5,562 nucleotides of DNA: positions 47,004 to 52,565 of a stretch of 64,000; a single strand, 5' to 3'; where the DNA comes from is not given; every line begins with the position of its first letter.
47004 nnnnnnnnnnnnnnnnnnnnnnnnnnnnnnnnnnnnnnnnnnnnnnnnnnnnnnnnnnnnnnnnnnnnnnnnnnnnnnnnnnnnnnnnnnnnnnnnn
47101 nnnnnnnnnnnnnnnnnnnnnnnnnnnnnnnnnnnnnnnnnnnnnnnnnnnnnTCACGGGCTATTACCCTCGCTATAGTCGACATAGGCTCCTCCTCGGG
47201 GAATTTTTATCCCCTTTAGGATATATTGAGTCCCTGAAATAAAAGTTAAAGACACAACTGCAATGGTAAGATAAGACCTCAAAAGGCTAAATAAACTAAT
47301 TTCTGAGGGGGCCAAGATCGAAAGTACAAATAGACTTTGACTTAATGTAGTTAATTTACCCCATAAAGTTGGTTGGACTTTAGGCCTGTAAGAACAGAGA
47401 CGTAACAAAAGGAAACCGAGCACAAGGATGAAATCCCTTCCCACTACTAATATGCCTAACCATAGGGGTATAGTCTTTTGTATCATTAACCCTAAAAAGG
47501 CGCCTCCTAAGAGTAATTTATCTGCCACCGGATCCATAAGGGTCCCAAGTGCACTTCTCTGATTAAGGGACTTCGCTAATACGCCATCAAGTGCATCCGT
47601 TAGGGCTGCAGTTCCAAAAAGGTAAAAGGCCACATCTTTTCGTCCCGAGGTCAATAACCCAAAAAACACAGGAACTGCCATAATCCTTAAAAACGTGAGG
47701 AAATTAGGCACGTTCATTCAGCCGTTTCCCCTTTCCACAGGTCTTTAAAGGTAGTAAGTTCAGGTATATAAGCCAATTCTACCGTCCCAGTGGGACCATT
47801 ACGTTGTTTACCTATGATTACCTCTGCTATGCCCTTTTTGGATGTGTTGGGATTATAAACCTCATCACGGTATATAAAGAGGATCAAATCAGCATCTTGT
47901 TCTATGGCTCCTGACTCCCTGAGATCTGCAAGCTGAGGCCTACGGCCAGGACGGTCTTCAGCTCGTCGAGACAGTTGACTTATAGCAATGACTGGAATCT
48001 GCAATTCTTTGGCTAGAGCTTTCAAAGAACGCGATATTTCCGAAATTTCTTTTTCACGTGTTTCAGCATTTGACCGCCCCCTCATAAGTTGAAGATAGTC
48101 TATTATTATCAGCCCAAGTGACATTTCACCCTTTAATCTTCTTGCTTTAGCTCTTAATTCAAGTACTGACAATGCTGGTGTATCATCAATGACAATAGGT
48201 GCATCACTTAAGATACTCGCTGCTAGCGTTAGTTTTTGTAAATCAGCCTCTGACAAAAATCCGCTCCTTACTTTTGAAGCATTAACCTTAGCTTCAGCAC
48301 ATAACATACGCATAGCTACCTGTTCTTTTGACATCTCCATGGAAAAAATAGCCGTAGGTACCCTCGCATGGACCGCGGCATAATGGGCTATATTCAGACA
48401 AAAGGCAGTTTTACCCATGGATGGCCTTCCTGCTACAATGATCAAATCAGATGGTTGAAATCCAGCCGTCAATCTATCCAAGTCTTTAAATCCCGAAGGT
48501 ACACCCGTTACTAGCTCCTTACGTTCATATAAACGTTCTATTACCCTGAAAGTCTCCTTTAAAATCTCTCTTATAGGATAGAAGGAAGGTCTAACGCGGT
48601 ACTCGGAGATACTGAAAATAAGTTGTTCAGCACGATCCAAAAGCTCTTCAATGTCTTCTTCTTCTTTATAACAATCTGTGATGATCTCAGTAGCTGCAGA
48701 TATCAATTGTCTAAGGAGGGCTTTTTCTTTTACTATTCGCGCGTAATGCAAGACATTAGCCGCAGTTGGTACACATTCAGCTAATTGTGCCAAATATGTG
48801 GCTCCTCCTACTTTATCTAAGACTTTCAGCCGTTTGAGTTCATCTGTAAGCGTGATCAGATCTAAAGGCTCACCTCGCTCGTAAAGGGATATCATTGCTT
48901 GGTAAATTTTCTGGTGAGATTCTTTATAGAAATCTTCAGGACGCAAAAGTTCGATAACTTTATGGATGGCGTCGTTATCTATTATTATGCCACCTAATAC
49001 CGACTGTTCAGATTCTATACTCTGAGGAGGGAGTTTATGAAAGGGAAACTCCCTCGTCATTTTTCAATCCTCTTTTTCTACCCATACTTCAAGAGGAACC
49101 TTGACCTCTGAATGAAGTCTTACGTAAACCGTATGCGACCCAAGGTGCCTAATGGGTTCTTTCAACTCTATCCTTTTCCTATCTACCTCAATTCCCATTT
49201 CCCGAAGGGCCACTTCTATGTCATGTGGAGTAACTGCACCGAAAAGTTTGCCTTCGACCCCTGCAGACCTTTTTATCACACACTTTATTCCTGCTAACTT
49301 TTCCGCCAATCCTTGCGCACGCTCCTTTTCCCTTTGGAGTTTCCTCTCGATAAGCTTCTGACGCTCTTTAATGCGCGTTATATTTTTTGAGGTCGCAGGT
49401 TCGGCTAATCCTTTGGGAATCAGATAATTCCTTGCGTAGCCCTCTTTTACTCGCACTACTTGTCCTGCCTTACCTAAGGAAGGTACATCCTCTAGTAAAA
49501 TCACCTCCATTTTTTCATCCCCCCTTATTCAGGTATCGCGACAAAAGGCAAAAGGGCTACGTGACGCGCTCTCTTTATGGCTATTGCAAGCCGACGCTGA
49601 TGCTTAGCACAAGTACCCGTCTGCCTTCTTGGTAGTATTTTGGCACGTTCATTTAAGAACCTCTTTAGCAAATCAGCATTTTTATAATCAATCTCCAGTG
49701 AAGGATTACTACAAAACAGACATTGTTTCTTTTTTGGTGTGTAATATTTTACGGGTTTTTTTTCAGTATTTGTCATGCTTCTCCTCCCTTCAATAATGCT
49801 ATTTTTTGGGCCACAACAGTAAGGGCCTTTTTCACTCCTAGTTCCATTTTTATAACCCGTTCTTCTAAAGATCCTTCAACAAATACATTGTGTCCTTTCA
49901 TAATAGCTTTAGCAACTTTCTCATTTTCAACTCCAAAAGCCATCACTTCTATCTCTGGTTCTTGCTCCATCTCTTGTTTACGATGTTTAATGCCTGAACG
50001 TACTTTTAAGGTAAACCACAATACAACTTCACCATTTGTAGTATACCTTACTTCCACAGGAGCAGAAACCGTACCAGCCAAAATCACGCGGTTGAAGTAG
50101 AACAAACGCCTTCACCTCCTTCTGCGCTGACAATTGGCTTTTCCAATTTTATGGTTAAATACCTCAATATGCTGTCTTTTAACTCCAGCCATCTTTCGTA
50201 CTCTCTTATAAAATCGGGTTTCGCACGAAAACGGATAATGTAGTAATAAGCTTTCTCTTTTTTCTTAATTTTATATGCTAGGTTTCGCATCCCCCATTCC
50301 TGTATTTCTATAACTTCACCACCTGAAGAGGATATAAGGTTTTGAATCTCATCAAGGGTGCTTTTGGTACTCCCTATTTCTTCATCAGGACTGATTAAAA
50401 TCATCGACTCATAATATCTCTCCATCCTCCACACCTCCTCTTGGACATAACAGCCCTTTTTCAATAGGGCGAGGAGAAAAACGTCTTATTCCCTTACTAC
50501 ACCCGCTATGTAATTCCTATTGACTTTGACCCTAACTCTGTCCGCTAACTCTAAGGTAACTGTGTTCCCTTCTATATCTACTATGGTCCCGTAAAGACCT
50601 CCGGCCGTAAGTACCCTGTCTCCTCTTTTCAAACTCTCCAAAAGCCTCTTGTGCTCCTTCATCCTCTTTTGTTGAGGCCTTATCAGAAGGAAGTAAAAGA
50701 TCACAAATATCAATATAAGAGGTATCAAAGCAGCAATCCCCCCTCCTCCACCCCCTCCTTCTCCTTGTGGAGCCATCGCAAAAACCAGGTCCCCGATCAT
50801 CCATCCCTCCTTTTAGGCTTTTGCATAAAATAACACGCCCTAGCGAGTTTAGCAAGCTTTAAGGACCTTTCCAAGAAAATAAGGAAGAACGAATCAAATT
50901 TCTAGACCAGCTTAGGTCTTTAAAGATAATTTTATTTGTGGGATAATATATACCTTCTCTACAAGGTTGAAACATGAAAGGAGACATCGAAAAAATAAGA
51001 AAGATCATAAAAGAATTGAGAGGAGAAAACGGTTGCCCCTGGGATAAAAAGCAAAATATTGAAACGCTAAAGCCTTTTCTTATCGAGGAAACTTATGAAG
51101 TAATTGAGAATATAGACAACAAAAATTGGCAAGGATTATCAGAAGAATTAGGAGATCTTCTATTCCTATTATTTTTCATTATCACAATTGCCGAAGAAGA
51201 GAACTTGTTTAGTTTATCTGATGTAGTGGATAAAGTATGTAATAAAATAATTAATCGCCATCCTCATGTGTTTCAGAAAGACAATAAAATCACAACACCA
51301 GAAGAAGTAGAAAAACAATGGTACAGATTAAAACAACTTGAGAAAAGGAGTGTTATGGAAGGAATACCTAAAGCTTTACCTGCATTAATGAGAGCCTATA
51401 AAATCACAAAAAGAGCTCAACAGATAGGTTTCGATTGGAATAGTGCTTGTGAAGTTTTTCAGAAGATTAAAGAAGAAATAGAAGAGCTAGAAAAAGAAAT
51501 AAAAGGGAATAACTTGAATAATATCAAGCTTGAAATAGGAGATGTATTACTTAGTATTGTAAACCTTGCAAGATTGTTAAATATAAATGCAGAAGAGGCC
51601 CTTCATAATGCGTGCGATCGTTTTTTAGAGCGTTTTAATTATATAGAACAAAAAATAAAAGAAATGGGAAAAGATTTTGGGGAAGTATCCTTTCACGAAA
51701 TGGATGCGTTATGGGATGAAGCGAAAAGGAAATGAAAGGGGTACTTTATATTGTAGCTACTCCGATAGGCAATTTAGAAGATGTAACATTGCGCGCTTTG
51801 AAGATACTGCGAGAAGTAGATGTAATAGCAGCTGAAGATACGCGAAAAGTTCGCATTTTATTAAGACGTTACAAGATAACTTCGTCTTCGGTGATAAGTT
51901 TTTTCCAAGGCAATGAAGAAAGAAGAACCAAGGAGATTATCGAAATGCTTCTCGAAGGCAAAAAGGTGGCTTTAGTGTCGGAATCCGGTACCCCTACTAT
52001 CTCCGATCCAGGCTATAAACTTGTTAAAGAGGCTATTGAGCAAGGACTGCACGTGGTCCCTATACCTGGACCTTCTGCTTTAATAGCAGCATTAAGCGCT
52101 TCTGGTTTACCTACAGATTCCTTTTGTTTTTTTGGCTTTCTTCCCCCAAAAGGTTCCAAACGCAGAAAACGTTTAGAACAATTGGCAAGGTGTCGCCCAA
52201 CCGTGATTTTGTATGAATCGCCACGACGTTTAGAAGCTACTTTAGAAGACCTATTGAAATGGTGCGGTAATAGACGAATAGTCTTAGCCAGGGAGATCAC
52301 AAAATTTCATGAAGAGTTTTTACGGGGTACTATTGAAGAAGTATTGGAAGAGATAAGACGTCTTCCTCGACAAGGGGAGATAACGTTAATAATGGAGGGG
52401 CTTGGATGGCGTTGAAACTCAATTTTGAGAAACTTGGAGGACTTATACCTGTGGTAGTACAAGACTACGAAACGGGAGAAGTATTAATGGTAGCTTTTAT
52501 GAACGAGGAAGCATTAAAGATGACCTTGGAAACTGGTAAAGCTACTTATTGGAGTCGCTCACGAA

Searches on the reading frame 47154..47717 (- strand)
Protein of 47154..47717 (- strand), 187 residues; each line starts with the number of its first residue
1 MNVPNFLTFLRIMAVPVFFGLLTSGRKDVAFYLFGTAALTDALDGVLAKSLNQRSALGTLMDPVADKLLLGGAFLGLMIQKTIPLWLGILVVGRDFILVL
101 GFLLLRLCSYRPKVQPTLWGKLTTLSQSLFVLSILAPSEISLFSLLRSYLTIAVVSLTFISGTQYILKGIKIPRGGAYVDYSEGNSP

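Call 57: search_protein_families(library=pfam, proteins=[window:47154-47717:-], max_evalue=0.00001)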
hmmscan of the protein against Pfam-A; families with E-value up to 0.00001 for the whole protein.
window:47154-47717:- (187 aa): 1 family
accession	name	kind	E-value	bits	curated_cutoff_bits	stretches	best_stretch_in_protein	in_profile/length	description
PF01066.26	CDP-OH_P_transf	-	1.8e-30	106.8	22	1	1-157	1-149/152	CDP-alcohol phosphatidyltransferase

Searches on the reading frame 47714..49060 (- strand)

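Call 57: search_protein_families(library=pfam, proteins=[window:47714-49060:-], max_evalue=0.00001)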
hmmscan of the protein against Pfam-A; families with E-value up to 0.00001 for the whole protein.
window:47714-49060:- (448 aa): 4 families
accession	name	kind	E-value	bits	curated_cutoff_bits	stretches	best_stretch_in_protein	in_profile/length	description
PF03796.21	DnaB_C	-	7.9e-110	366.7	27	1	186-440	1-255/255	DnaB-like helicase C terminal domain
PF00772.26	DnaB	-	8.3e-39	132.2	23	1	11-112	2-103/103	DnaB-like helicase N terminal domain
PF13481.12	AAA_25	-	9.3e-11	42.2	27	1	190-364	18-191/195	AAA domain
PF06745.19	ATPase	-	6.6e-06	26.1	26.6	0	187-326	1-131/231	KaiC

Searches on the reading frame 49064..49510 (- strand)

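Call 57: search_protein_families(library=pfam, proteins=[window:49064-49510:-], max_evalue=0.00001)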
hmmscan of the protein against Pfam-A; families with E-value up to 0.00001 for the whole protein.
window:49064-49510:- (148 aa): 2 families
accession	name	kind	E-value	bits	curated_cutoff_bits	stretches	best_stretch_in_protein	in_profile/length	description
PF03948.19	Ribosomal_L9_C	-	1.8e-26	92.8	23.2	1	64-145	2-85/86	Ribosomal protein L9, C-terminal domain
PF01281.25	Ribosomal_L9_N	-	1.9e-24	85.4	20.7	1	1-45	1-45/47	Ribosomal protein L9, N-terminal domain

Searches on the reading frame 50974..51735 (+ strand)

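Call 57: search_protein_families(library=pfam, proteins=[window:50974-51735:+], max_evalue=0.00001)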
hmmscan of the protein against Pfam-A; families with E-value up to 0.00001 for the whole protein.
window:50974-51735:+ (253 aa): 2 families
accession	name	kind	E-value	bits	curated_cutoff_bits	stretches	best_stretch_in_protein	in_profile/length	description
PF03819.22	MazG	-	4.3e-37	126.7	22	2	27-100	1-74/74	MazG nucleotide pyrophosphohydrolase domain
PF01503.22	PRA-PH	-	7.4e-08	33.1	21.3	0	146-212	12-81/86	Phosphoribosyl-ATP pyrophosphohydrolase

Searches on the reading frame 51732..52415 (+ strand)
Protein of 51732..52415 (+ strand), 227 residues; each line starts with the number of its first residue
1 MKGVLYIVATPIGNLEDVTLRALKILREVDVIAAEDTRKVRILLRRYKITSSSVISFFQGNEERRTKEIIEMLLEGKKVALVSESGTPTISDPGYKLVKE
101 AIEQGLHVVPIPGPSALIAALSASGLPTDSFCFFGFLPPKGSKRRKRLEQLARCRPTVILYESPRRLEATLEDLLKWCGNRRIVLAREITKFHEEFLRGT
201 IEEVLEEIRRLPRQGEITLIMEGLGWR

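Call 57: search_protein_families(library=pfam, proteins=[window:51732-52415:+], max_evalue=0.00001)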
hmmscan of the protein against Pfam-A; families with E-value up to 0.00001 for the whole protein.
window:51732-52415:+ (227 aa): 1 family
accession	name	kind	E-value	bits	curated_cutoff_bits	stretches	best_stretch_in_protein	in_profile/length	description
PF00590.25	TP_methylase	-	3.4e-37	128.9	27.8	1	5-204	2-211/212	Tetrapyrrole (Corrin/Porphyrin) Methylases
